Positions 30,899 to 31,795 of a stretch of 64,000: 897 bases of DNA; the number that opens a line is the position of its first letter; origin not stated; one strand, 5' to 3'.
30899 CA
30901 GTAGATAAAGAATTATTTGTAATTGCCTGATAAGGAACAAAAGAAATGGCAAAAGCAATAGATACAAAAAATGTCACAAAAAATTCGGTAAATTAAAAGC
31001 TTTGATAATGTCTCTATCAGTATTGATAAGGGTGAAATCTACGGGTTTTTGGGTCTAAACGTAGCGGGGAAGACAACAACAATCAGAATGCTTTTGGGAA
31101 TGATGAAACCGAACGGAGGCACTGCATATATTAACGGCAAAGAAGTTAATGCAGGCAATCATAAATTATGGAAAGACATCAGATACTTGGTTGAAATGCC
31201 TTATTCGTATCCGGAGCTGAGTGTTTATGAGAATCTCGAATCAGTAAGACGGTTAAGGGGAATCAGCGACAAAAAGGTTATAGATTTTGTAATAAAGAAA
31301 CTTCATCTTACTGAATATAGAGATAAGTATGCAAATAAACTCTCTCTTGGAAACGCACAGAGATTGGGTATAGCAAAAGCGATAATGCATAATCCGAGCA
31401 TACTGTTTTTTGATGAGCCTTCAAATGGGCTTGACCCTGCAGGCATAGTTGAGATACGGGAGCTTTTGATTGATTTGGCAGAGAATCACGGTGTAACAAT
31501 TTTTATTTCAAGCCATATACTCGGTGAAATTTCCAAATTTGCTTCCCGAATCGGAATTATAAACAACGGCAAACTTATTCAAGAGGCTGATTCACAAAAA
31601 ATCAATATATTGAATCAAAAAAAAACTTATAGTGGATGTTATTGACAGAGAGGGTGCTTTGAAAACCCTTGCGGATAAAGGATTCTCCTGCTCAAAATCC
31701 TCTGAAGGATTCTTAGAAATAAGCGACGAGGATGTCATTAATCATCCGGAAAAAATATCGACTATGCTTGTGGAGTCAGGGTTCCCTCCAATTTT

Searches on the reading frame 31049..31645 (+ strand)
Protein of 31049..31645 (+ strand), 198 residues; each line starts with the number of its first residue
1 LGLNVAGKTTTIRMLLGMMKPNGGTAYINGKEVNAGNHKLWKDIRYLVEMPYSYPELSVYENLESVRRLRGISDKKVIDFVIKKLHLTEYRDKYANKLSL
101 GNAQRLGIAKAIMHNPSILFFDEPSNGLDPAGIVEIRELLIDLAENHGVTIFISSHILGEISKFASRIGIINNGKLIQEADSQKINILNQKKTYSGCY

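Call 4: search_protein_families(library=pfam, proteins=[window:31049-31645:+], max_evalue=0.01)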
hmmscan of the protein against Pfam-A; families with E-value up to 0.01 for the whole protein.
window:31049-31645:+ (198 aa): 2 families
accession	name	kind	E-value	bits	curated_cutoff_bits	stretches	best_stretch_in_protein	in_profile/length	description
PF00005.33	ABC_tran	-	2.4e-21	77.2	25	1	1-126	17-137/137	ABC transporter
PF13304.12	AAA_21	-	1.9e-08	35.2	27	1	61-159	187-301/304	AAA domain, putative AbiEii toxin, Type IV TA system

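Call 5: search_protein_families(library=padloc, proteins=[window:31049-31645:+], max_evalue=0.01)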
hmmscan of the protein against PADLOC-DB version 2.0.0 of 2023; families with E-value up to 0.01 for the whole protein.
window:31049-31645:+ (198 aa): 12 families
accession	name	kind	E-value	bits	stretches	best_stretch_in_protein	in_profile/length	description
PDLC04135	mad3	-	2.7e-16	58.1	1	75-187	244-350/374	mads_3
PDLC02980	AriA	-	1e-07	30.2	1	97-156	237-298/304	-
PDLC04214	HEC-02A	-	1.4e-07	29.1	1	111-156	233-277/338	-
PDLC04213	HEC-02A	-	6.9e-07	27.1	1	110-156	226-271/337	-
PDLC03878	NsnB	-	2.3e-05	22.3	1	106-171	225-289/345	-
PDLC04140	mad8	-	8.9e-05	20.1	1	4-158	36-234/314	mads_8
PDLC04146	HEC-02B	-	0.00015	18.9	1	108-158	231-280/344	-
PDLC04176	HEC-01A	-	0.00086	16.8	1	95-156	253-316/371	-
PDLC00303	PtuA1|PtuA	-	0.0024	15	1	112-156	233-277/386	AAA ATPase domain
PDLC04392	PDC-M07A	-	0.0025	14.9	1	89-156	277-346/432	-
PDLC04175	HEC-01A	-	0.0027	14.8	1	96-155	247-308/363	-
PDLC04032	PD-T4-4_A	-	0.004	14.2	1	110-156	341-386/474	-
